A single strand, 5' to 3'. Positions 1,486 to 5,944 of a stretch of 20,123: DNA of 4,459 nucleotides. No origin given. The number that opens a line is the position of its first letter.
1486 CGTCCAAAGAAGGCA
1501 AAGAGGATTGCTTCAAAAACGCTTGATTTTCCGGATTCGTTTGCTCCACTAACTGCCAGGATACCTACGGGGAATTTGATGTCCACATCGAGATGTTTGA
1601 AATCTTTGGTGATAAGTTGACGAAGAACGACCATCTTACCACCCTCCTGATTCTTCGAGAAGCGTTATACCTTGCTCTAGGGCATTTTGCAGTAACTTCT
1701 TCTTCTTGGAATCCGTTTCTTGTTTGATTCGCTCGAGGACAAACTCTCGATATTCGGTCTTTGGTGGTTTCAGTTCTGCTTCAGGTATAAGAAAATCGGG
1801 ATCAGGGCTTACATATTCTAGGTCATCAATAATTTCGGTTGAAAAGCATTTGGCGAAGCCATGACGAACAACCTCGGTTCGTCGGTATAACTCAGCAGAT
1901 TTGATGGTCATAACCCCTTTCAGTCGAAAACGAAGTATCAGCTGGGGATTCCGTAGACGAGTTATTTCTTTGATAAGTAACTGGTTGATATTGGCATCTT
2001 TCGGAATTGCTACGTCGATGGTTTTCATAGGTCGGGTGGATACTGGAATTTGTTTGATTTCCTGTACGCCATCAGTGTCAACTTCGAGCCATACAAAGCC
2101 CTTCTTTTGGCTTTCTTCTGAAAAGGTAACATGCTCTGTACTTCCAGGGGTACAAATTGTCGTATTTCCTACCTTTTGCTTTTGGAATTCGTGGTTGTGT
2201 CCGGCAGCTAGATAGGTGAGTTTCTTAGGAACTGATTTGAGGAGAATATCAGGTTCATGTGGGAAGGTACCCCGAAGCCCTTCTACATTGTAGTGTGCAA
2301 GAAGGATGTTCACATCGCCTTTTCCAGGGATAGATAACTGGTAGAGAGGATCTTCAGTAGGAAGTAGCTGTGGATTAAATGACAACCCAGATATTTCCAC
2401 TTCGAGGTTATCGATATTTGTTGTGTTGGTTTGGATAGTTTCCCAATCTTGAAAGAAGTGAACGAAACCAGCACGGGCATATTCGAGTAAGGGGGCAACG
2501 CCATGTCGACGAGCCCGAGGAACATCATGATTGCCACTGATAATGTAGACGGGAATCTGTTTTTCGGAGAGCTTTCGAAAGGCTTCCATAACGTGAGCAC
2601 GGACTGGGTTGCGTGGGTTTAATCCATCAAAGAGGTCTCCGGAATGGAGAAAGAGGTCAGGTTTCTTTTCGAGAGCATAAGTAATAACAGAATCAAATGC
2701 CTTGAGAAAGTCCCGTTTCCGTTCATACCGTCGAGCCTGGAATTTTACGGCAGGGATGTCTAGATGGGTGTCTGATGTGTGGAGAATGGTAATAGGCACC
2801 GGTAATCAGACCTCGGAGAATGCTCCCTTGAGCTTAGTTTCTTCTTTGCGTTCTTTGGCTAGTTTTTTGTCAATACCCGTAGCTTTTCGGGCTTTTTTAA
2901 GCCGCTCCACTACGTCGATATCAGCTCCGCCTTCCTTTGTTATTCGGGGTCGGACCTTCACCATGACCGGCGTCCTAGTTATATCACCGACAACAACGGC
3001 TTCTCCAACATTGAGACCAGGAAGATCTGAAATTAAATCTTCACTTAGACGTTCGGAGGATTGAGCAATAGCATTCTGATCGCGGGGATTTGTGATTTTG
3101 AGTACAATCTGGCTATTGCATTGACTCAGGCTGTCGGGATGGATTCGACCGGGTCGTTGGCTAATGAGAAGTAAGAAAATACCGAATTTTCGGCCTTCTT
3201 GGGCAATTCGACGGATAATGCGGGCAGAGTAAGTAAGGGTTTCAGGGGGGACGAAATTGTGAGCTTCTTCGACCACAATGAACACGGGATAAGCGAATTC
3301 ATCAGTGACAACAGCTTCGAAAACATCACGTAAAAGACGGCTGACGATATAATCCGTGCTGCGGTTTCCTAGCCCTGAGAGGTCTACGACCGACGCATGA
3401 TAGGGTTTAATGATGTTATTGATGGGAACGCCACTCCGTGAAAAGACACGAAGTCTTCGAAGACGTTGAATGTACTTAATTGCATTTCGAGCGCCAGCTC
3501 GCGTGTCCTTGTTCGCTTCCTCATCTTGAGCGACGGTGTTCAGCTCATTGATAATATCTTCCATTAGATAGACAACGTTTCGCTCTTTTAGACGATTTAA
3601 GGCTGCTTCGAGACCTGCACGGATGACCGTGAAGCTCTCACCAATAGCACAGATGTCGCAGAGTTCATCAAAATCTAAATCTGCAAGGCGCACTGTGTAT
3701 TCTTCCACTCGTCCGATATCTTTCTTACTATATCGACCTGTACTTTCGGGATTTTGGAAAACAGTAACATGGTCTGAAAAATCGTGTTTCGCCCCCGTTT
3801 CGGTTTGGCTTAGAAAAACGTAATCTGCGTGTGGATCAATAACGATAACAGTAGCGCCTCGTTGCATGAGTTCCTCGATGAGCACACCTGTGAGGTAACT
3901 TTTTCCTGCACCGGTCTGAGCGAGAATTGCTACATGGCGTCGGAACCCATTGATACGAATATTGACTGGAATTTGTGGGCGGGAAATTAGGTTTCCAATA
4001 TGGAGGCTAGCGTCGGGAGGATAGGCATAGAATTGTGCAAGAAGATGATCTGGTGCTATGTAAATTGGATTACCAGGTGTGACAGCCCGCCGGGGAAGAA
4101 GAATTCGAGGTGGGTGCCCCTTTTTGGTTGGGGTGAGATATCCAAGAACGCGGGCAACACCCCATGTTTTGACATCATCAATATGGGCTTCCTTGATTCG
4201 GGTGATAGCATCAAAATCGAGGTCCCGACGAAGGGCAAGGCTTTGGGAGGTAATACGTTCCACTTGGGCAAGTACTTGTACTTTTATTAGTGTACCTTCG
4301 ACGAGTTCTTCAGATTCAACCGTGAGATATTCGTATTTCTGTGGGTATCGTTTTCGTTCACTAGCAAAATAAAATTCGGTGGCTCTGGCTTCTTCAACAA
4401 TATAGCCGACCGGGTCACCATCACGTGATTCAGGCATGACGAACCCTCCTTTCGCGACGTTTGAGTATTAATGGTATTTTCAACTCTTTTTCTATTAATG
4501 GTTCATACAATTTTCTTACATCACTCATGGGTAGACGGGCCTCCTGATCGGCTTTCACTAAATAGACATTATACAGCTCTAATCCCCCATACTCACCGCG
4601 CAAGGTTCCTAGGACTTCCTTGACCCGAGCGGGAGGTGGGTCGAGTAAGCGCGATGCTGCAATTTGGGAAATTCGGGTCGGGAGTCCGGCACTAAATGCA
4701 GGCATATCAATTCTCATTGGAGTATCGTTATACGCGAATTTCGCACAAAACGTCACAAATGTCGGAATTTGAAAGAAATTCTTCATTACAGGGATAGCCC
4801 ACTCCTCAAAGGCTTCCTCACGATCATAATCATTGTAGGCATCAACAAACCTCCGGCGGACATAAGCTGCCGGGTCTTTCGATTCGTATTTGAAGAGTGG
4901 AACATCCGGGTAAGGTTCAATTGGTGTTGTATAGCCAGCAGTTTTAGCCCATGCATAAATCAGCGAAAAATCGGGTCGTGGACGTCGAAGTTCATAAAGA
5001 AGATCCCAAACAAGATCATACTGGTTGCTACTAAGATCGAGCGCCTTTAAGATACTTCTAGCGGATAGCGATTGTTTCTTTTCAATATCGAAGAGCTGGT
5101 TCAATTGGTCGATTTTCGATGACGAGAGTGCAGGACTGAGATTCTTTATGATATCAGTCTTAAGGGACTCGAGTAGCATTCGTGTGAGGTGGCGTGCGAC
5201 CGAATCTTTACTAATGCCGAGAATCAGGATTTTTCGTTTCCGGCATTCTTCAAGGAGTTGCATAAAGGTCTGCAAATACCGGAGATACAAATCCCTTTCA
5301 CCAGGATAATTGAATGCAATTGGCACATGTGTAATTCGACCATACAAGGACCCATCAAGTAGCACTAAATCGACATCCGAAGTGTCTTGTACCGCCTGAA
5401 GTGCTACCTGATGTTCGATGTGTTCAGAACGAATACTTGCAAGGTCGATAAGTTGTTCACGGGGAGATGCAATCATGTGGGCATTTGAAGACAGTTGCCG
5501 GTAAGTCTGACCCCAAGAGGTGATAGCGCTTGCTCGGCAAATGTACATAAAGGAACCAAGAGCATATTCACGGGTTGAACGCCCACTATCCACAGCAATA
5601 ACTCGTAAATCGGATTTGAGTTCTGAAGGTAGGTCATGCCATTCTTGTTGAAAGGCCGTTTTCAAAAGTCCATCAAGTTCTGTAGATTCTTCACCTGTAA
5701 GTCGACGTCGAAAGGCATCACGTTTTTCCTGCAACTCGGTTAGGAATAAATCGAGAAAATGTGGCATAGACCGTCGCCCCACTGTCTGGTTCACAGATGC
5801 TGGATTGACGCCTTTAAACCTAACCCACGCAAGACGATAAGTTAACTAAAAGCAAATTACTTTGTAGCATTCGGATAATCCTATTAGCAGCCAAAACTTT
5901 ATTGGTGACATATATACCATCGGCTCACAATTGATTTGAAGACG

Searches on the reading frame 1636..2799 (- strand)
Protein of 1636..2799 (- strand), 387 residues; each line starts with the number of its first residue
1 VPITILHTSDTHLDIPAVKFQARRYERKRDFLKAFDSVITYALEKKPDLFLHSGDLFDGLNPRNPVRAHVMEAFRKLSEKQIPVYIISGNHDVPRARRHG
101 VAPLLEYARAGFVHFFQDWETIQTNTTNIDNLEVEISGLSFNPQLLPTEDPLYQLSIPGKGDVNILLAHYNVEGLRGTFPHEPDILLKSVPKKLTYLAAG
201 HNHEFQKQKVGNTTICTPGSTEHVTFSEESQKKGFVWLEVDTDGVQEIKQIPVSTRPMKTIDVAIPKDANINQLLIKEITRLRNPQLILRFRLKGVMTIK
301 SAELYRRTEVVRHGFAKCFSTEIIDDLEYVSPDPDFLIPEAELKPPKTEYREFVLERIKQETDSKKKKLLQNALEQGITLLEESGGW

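Call 4: search_protein_families(library=pfam, proteins=[window:1636-2799:-], max_evalue=0.01)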
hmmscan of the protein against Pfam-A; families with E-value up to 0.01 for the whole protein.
window:1636-2799:- (387 aa): 2 families
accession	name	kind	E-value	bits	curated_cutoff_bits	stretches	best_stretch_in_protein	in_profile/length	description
PF00149.33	Metallophos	-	4e-17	63.7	21.5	1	4-204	2-190/191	Calcineurin-like phosphoesterase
PF12850.12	Metallophos_2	-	5.3e-12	46.4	27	1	4-242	2-153/154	Calcineurin-like phosphoesterase superfamily domain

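Call 21: search_protein_families(library=ncbifam, proteins=[window:1636-2799:-], max_evalue=0.01)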
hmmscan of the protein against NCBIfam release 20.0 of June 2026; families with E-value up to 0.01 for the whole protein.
window:1636-2799:- (387 aa): 14 families
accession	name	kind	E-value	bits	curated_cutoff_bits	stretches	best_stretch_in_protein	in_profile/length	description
NF041031.1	Mre11_Sulfo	equivalog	9.4e-30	104.1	500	1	5-306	2-296/374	DNA double-strand break repair protein Mre11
NF041030.1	Mre11_Halo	equivalog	8.4e-24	84.4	550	1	5-273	4-250/361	DNA double-strand break repair protein Mre11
TIGR00619.1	sbcd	subfamily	8.5e-20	71.6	77.65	1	5-109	3-102/252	exonuclease subunit SbcD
NF041029.1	Mre11_Pyroc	equivalog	2.9e-13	49.4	600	1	7-106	5-99/438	DNA double-strand break repair protein Mre11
NF041753.2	sbcd_Staph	equivalog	2.5e-11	43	480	2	5-94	3-88/375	exonuclease subunit SbcD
NF008206.2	PRK10966.1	equivalog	4.2e-11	42.6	450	2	4-93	2-86/380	exonuclease subunit SbcD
TIGR00583.1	mre11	equivalog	5.1e-11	42.2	434.6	1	3-76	4-72/405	DNA repair protein (mre11)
NF041754.1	sbcd_Bac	equivalog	1.3e-10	41.1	750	1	4-107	2-100/390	exonuclease subunit SbcD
TIGR00040.1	yfcE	subfamily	5.3e-06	26.6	56.25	1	39-244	20-154/158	YfcE family phosphodiesterase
NF003743.0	PRK05340.1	equivalog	2.6e-05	23.5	134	1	28-92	16-82/242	UDP-2,3-diacylglucosamine diphosphatase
NF008460.0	PRK11340.1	equivalog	0.00019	21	188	1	33-105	67-138/271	phosphodiesterase YaeI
NF006988.0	PRK09453.1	equivalog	0.00032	20.6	117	0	192-246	117-168/183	phosphodiesterase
TIGR04123.1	P_estr_lig_assc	hypoth_equivalog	0.00045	19.7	150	1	9-99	27-118/207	ligase-associated DNA damage response endonuclease PdeM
NF053862.1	DS9_1_antiphage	equivalog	0.00098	18.1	420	1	4-97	195-293/486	anti-phage phosphoesterase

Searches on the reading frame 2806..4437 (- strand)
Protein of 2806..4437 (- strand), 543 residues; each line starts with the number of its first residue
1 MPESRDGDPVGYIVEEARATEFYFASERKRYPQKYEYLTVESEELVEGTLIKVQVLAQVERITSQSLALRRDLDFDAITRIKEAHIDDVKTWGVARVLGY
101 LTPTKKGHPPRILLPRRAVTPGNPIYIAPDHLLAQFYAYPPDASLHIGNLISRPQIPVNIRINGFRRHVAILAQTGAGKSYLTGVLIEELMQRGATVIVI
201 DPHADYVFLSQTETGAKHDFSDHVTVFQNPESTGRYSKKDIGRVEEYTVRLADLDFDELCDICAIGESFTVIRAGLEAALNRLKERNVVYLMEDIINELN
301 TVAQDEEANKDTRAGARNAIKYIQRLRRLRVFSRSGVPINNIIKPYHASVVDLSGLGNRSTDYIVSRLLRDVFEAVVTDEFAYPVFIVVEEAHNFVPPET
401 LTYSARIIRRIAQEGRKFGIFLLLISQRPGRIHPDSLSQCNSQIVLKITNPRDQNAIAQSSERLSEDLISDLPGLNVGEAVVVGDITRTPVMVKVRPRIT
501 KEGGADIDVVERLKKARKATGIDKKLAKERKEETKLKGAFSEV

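Call 4: search_protein_families(library=pfam, proteins=[window:2806-4437:-], max_evalue=0.01)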
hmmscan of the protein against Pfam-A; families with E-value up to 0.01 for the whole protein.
window:2806-4437:- (543 aa): 8 families
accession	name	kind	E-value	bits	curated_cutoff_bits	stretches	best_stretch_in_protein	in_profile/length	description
PF01935.23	DUF87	-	6.9e-40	137.9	23.2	1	145-372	1-220/220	Helicase HerA, central domain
PF13401.12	AAA_22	-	0.00042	21.1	27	0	167-204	6-43/130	AAA domain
PF19044.6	P-loop_TraG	-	0.0018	17.4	25.8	1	167-243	30-106/413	TraG P-loop domain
PF12846.13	AAA_10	-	0.0034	16.9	27.5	0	168-205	23-60/362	AAA-like domain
PF09378.16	HAS-barrel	-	0.0052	17.3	25.2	0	10-101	1-88/90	HAS barrel domain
PF10412.15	TrwB_AAD_bind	-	0.0057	16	20.5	0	160-207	9-56/387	Type IV secretion-system coupling protein DNA-binding domain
PF02534.20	T4SS-DNA_transf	-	0.0087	15.4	20.1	0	162-207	40-83/468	Type IV secretory system Conjugative DNA transfer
PF05872.18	HerA_C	-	0.0094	15.1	22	0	155-210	10-65/502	Helicase HerA-like C-terminal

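Call 21: search_protein_families(library=ncbifam, proteins=[window:2806-4437:-], max_evalue=0.01)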
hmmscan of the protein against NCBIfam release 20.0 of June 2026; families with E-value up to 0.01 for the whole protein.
window:2806-4437:- (543 aa): 12 families
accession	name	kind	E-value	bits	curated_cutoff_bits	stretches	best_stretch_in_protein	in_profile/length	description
NF040819.1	helicase_HerA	equivalog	5e-70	236.6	970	2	381-525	400-547/561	DNA double-strand break repair helicase HerA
NF040937.1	HerA_Thermprot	equivalog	1.6e-57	195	800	2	291-518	251-484/487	DNA double-strand break repair helicase HerA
NF042944.1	HerA_antiphage_2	equivalog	6.5e-33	114.3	850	1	381-524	425-571/576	anti-phage-associated helicase HerA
NF053655.1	CedD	equivalog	2.3e-29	102.4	600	1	145-496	199-526/527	DNA-translocating ATPase CedD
NF042943.1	HerA_antiphage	equivalog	4.1e-27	95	800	2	349-496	397-550/566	anti-phage-associated helicase HerA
TIGR03743.1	SXT_TraD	subfamily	3.2e-07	29.2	366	1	156-217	165-226/636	conjugative transfer system coupling protein TraD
NF033849.1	ser_rich_anae_1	subfamily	1.6e-06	25.8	650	1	333-459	961-1101/1163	serine-rich protein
NF045975.1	VirB4_plasma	equivalog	3.7e-06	24.9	590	1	169-213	518-562/894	Mbov_0397 family ICE element conjugal transfer ATPase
TIGR02746.1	TraC-F-type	equivalog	4.3e-06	24.9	567.05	1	169-253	433-515/800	type IV secretion system protein TraC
TIGR03754.1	conj_TOL_TraD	equivalog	0.00025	19.7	647.55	1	157-253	171-271/643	type IV conjugative transfer system coupling protein TraD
NF041017.1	DNA_import_CedB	equivalog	0.0027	16.4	700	0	297-428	389-515/590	DNA import protein CedB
TIGR03925.1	T7SS_EccC_b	equivalog_domain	0.0081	14.5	346.55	0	380-466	183-263/564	type VII secretion protein EccCb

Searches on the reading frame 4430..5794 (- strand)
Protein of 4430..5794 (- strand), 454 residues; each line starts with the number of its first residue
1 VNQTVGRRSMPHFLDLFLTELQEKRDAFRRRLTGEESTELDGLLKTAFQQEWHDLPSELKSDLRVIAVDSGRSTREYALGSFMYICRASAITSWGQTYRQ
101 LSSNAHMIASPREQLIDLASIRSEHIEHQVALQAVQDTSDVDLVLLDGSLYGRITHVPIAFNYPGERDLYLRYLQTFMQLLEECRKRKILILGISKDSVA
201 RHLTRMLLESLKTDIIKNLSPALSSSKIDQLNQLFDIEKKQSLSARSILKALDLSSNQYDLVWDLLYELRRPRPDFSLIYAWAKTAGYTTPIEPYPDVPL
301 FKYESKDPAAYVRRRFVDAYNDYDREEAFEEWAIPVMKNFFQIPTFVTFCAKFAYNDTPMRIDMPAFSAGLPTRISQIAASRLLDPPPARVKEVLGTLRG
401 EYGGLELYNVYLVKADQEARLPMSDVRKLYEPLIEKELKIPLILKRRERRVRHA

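Call 4: search_protein_families(library=pfam, proteins=[window:4430-5794:-], max_evalue=0.01)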
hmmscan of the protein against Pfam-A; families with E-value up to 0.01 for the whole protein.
window:4430-5794:- (454 aa): 1 family
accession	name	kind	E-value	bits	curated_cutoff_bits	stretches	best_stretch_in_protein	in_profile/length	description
PF09376.16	NurA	-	5.9e-19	69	21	1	64-420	2-253/254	NurA domain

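Call 21: search_protein_families(library=ncbifam, proteins=[window:4430-5794:-], max_evalue=0.01)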
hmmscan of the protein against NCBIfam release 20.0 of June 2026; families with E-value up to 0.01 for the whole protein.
window:4430-5794:- (454 aa): 2 families
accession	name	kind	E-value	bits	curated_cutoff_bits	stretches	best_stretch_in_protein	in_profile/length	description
NF041032.1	NurA_Pyro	equivalog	1.8e-08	33.7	650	1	45-189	28-156/450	DNA double-strand break repair nuclease NurA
NF041033.1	NurA_Sulf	equivalog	5.4e-08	32.5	400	1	20-156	8-140/331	DNA double-strand break repair nuclease NurA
